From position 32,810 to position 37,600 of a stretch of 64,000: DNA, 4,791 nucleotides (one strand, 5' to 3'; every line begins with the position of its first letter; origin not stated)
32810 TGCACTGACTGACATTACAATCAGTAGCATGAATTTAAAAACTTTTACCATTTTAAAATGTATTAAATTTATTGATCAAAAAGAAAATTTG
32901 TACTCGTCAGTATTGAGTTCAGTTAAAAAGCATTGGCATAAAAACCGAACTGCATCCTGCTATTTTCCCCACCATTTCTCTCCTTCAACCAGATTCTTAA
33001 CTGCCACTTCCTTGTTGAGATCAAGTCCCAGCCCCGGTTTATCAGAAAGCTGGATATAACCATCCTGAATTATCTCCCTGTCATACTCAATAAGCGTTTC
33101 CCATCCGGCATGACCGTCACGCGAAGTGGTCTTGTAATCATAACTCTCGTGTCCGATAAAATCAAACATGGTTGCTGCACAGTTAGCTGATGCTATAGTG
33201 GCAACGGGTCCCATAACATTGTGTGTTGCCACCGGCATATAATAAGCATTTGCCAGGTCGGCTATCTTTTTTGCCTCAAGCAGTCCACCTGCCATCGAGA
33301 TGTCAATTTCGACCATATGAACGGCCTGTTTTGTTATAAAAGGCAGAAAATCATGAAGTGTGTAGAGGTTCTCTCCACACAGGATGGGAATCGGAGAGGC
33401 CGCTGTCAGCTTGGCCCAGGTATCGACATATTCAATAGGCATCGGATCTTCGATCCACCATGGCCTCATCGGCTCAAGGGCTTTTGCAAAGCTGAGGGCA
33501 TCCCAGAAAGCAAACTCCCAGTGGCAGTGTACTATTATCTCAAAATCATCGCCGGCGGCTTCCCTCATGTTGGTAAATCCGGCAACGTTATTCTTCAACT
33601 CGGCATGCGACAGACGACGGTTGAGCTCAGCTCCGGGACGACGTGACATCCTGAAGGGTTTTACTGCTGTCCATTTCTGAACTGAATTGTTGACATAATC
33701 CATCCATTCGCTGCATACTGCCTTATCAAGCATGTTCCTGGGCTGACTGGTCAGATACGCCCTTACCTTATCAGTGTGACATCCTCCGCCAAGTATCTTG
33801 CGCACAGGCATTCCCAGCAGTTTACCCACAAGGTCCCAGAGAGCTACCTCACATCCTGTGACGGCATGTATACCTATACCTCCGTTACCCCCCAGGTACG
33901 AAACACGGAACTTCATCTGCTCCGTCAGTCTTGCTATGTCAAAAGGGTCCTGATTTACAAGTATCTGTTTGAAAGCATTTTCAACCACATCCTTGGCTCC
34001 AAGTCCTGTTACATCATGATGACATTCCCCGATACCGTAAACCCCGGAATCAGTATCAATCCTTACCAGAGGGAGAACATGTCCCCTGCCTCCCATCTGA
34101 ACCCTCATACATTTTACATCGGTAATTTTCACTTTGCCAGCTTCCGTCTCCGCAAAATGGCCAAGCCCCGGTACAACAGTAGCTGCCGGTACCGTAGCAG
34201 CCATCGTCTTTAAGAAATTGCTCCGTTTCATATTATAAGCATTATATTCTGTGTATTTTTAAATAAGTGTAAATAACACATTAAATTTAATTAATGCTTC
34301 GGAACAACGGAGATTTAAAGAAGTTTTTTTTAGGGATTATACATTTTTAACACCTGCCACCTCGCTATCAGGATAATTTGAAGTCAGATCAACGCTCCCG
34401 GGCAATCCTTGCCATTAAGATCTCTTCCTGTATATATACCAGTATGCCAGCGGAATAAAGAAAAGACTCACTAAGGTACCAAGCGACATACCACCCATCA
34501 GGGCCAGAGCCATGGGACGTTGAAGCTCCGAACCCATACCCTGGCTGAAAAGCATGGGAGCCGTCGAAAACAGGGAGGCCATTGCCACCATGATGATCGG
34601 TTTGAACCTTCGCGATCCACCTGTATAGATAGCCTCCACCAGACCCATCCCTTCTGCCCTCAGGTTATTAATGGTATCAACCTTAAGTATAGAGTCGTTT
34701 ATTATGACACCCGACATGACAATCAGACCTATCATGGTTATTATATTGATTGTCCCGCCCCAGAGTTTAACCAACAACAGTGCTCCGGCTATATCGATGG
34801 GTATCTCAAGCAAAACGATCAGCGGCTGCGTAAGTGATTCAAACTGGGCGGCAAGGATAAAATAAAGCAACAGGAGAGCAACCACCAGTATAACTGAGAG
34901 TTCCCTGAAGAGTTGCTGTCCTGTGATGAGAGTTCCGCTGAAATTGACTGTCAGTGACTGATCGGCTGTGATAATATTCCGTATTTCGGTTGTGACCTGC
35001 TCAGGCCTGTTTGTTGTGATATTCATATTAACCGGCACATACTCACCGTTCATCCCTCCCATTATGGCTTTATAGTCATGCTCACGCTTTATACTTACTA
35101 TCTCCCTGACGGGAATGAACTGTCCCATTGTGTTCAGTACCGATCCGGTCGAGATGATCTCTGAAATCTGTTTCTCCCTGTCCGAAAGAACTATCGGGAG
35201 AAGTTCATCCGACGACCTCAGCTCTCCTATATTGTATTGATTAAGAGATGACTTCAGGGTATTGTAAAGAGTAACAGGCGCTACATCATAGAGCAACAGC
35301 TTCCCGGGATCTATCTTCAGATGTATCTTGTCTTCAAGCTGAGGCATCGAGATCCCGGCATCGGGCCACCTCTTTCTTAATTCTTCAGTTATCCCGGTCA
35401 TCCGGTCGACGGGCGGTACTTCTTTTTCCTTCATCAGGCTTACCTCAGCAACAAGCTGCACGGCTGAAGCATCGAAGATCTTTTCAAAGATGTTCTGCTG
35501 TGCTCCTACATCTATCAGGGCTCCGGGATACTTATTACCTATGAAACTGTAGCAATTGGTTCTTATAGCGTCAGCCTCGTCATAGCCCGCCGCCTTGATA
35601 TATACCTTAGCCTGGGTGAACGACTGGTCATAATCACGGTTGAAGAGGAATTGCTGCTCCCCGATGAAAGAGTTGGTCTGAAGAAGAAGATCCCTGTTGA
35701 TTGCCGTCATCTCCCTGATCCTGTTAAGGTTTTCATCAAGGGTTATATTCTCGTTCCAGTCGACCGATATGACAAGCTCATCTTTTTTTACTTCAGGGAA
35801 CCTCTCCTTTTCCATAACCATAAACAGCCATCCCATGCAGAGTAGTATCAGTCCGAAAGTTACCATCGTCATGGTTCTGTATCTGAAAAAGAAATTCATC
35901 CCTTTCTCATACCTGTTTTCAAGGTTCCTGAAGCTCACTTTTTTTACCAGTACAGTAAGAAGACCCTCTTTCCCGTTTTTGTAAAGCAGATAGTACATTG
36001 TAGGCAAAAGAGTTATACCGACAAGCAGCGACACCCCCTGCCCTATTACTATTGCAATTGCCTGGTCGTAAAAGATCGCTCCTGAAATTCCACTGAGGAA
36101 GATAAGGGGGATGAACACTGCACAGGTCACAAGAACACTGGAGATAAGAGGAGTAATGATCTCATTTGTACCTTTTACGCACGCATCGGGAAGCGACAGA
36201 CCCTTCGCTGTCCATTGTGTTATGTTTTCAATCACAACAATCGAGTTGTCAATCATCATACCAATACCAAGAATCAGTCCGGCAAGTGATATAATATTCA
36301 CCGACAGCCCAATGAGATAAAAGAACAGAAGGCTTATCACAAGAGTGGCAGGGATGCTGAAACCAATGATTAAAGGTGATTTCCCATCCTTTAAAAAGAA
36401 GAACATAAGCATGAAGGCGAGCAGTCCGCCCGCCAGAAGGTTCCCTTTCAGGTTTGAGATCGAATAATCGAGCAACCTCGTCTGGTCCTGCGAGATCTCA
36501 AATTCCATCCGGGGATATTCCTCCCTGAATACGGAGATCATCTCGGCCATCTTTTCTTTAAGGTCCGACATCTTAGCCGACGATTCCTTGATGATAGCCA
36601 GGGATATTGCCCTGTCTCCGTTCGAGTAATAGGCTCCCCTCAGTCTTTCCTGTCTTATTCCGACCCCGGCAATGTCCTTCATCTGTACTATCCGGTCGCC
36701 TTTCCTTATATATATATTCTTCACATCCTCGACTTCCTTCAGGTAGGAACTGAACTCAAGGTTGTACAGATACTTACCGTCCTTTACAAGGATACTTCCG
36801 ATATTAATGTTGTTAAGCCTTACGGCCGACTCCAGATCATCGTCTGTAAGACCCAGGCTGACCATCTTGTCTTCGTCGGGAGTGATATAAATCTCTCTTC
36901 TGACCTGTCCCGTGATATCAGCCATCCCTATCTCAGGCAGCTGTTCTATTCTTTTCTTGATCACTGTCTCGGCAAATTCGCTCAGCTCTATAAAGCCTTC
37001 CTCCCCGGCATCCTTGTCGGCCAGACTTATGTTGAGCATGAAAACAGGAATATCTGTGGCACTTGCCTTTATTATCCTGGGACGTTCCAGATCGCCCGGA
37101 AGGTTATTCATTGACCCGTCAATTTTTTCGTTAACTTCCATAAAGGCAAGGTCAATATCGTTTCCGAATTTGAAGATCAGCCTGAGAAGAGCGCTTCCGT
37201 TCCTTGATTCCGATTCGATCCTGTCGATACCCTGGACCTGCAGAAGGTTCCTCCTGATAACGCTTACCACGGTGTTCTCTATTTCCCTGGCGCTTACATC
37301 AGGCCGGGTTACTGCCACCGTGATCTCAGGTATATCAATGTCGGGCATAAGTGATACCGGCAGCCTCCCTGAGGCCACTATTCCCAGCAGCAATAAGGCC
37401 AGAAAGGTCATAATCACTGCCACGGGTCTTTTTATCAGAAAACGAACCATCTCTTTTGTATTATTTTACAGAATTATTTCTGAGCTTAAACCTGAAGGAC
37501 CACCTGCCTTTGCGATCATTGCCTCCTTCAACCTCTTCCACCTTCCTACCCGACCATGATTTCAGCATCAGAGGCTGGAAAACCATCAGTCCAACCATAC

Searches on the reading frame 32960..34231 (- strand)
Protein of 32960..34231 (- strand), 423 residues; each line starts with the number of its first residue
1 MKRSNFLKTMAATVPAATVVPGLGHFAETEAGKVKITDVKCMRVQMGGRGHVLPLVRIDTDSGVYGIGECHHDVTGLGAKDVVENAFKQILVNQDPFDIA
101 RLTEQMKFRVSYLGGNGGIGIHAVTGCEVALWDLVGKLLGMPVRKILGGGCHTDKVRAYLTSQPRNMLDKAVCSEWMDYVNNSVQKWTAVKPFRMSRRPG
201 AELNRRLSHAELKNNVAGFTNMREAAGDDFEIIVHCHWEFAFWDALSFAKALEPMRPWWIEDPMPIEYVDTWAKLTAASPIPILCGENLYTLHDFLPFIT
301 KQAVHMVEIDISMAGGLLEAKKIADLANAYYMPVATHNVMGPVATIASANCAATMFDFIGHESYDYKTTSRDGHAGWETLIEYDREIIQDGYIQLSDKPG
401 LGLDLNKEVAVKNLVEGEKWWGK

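Call 66: search_protein_families(library=pfam, proteins=[window:32960-34231:-], max_evalue=0.00001)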
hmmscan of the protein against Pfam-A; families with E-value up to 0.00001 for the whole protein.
window:32960-34231:- (423 aa): 2 families
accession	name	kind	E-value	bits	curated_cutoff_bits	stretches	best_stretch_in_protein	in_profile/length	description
PF13378.12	MR_MLE_C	-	2.7e-46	158.5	29.4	1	211-408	26-218/219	Enolase C-terminal domain-like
PF02746.21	MR_MLE_N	-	2.4e-12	47.6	22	1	53-148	28-117/117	Mandelate racemase / muconate lactonizing enzyme, N-terminal domain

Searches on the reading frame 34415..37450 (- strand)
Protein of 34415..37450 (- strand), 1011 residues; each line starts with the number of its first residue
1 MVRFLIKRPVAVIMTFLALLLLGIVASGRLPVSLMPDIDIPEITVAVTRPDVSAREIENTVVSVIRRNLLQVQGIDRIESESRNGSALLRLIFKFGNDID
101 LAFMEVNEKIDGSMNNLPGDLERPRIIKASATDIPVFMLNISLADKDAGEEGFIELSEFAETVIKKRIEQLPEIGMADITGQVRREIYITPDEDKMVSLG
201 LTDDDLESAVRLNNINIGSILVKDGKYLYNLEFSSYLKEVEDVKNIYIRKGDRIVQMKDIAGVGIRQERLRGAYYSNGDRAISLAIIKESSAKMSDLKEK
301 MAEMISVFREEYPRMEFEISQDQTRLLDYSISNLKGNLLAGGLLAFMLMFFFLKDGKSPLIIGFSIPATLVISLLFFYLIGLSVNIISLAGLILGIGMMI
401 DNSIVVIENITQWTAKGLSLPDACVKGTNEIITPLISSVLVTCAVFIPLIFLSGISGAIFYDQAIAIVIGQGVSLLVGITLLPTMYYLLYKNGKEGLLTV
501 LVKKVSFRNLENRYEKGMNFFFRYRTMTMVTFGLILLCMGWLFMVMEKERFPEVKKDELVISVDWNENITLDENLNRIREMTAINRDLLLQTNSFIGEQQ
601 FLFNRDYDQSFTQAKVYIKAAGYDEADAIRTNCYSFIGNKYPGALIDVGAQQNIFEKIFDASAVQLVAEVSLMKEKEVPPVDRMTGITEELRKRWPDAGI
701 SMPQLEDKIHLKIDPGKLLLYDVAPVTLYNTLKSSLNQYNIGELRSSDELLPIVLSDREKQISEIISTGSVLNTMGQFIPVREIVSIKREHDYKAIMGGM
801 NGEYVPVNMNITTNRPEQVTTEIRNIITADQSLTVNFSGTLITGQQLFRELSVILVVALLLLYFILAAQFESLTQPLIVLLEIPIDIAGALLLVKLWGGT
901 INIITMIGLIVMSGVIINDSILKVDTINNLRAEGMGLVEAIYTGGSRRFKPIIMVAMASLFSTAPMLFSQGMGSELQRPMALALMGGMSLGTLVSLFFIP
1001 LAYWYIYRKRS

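Call 67: search_protein_families(library=pfam, proteins=[window:34415-37450:-], max_evalue=0.00001)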
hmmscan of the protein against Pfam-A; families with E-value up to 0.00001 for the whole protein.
window:34415-37450:- (1011 aa): 1 family
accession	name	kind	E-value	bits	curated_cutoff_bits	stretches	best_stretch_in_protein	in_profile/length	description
PF00873.25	ACR_tran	-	4.2e-170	568.1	28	1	1-1005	1-1019/1021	AcrB/AcrD/AcrF family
